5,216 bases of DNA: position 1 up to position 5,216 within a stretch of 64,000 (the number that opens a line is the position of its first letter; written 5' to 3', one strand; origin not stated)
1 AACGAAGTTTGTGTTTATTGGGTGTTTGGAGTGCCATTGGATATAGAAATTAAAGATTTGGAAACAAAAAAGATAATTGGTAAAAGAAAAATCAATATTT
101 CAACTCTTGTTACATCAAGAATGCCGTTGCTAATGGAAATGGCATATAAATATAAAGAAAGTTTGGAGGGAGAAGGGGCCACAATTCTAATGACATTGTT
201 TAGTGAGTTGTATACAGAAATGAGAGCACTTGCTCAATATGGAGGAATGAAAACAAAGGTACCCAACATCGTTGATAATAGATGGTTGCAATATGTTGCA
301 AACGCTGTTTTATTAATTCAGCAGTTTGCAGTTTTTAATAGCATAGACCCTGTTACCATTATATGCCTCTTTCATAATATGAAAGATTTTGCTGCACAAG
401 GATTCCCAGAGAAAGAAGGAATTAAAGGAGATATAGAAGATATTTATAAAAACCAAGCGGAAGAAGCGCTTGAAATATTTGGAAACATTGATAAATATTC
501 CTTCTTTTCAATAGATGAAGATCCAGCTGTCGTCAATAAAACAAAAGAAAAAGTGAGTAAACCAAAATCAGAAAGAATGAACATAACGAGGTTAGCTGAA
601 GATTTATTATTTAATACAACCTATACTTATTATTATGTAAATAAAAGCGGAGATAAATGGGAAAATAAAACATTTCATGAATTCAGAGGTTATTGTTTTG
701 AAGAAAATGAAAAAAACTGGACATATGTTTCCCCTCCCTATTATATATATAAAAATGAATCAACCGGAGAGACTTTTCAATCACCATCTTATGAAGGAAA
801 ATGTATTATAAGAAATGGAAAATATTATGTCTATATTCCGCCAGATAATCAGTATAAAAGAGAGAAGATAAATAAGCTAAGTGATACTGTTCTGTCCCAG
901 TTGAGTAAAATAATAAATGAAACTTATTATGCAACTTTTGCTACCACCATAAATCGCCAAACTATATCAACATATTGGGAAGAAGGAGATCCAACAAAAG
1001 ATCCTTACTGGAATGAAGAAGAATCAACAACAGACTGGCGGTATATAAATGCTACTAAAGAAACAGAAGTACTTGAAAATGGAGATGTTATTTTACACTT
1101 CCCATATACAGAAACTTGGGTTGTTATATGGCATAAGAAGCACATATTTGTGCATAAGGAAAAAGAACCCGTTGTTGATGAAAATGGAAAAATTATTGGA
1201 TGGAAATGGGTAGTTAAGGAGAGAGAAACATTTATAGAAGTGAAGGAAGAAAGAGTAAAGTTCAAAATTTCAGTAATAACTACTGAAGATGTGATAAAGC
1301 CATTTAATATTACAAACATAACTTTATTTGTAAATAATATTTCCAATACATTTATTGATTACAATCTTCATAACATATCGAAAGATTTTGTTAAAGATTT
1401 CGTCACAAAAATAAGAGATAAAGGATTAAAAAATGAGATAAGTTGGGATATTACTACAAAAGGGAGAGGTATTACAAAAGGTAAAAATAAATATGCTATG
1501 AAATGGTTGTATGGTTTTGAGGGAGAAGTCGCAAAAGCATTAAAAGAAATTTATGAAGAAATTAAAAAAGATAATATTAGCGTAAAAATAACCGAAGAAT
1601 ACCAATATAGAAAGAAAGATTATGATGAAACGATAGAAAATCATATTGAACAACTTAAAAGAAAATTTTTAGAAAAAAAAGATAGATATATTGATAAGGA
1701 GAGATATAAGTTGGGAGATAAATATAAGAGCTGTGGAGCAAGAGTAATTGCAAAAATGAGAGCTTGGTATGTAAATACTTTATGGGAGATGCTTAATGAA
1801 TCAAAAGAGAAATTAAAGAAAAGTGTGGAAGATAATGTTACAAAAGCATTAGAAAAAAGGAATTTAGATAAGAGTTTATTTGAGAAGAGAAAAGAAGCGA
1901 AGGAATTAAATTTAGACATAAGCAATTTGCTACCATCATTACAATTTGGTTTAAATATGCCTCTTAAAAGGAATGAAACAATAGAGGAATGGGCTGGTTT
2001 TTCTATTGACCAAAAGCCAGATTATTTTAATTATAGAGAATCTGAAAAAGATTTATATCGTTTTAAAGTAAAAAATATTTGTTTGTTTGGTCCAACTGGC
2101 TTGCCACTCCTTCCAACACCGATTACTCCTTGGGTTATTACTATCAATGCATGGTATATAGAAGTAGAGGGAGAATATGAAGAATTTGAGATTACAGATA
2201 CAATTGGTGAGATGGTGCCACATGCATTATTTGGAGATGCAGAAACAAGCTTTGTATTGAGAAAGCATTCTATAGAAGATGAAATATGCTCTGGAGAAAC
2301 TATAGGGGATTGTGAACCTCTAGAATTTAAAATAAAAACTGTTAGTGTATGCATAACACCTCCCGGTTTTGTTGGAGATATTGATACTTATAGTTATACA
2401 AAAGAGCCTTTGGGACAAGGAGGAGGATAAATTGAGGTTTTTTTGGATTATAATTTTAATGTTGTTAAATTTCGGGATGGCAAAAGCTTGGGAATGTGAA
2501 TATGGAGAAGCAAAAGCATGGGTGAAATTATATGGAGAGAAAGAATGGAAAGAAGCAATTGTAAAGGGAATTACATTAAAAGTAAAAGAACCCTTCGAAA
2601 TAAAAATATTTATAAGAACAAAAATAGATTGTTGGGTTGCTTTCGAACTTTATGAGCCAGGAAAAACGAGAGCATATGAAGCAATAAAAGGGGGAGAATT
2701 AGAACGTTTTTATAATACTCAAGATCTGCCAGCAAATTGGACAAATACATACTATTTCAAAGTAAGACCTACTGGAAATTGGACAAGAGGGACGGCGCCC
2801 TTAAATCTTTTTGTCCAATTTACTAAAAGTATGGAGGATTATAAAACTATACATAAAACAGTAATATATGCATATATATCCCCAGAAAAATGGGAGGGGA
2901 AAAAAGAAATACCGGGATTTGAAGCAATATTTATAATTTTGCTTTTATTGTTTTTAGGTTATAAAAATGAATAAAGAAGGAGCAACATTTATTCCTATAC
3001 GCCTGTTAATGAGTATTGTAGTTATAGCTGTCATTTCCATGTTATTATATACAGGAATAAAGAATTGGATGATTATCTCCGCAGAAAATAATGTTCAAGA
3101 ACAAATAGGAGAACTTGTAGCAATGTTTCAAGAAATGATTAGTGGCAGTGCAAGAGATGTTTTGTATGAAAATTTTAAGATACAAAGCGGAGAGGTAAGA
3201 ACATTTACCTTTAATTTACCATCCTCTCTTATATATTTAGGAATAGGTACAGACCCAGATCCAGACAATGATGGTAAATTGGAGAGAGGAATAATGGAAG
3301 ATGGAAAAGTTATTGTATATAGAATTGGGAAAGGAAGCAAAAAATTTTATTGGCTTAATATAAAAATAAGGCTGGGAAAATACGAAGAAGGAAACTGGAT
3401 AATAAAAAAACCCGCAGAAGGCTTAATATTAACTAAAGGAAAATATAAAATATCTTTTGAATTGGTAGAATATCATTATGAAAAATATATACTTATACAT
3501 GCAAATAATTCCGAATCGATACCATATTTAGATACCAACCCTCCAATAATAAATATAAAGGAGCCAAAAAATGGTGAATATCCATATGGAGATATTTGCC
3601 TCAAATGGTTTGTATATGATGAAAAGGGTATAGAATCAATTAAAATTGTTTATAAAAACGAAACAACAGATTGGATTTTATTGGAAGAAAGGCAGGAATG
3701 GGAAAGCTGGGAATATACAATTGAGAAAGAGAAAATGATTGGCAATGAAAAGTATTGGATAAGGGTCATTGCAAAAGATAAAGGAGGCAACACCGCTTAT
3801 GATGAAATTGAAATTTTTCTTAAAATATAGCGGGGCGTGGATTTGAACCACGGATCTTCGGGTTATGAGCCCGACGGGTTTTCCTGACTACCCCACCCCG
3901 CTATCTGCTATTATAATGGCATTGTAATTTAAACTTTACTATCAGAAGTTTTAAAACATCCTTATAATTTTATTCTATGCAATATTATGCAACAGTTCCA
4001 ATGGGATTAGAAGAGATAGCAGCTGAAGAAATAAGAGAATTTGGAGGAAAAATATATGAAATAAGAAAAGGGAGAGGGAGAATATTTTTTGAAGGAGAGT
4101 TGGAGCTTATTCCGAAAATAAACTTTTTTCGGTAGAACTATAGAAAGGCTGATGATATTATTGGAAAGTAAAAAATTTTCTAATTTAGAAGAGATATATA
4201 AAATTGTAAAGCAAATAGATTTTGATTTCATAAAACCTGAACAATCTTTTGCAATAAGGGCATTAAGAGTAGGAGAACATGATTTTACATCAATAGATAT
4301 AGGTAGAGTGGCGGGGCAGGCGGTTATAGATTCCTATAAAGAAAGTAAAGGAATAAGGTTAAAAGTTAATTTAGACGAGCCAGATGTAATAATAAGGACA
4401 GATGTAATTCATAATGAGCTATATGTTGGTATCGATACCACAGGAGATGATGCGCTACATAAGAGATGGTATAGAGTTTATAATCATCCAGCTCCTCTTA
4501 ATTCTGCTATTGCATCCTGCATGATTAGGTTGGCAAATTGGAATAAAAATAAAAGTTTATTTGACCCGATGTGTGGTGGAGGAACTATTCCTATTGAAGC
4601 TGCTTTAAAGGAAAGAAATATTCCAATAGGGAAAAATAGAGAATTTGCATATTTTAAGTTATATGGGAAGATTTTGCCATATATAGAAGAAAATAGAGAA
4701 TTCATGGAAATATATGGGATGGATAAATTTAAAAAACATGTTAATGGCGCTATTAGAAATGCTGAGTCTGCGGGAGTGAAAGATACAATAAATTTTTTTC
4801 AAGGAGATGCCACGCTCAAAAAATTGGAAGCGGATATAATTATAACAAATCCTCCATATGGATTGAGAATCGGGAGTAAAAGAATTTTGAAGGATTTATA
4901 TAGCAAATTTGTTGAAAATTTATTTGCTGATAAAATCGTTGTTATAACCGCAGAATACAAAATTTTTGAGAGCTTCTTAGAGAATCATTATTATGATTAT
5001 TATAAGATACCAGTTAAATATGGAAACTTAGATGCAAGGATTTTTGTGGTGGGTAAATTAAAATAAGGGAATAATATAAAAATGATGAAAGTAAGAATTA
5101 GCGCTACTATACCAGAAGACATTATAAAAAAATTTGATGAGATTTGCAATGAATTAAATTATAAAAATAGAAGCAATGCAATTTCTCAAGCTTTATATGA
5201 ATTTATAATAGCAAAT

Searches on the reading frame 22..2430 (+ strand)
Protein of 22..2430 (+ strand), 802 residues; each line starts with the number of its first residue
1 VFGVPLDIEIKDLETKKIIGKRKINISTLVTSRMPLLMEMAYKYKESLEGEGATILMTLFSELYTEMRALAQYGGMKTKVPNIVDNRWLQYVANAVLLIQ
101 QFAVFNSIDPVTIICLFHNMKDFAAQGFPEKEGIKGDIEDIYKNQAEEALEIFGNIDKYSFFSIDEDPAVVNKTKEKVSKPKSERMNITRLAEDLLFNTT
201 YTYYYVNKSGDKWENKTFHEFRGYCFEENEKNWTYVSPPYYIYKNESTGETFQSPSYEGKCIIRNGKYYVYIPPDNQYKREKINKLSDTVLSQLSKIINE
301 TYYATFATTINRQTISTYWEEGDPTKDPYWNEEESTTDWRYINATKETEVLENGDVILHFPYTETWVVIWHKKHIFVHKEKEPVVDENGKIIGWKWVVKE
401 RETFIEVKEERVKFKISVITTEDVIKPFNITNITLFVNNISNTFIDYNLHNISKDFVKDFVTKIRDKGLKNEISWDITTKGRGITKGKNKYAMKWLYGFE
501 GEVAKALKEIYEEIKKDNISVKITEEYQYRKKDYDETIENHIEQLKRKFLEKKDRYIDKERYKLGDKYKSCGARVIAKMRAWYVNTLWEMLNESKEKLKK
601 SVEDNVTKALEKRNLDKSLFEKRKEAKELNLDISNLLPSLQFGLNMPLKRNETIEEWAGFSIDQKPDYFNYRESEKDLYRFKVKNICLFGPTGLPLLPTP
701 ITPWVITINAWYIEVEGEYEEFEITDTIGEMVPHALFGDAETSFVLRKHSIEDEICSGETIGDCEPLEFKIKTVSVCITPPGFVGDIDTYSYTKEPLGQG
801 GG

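Call 34: search_protein_families(library=pfam, proteins=[window:22-2430:+], max_evalue=0.000001)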
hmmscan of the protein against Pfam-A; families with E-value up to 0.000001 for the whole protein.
window:22-2430:+ (802 aa): 1 family
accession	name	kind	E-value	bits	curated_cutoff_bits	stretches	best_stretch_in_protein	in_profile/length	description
PF23957.1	DUF7286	-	1.9e-25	90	27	1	691-788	894-990/1000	Family of unknown function (DUF7286)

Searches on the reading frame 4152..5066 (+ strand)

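Call 34: search_protein_families(library=pfam, proteins=[window:4152-5066:+], max_evalue=0.000001)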
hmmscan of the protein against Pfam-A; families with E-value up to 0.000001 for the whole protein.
window:4152-5066:+ (304 aa): 2 families
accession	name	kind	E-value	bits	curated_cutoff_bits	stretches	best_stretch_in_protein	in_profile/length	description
PF01170.24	UPF0020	-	3.4e-54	184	22.3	1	105-294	1-192/197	RMKL-like, methyltransferase domain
PF02926.22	THUMP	-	5.6e-15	55.9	20.6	1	10-95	2-84/84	THUMP domain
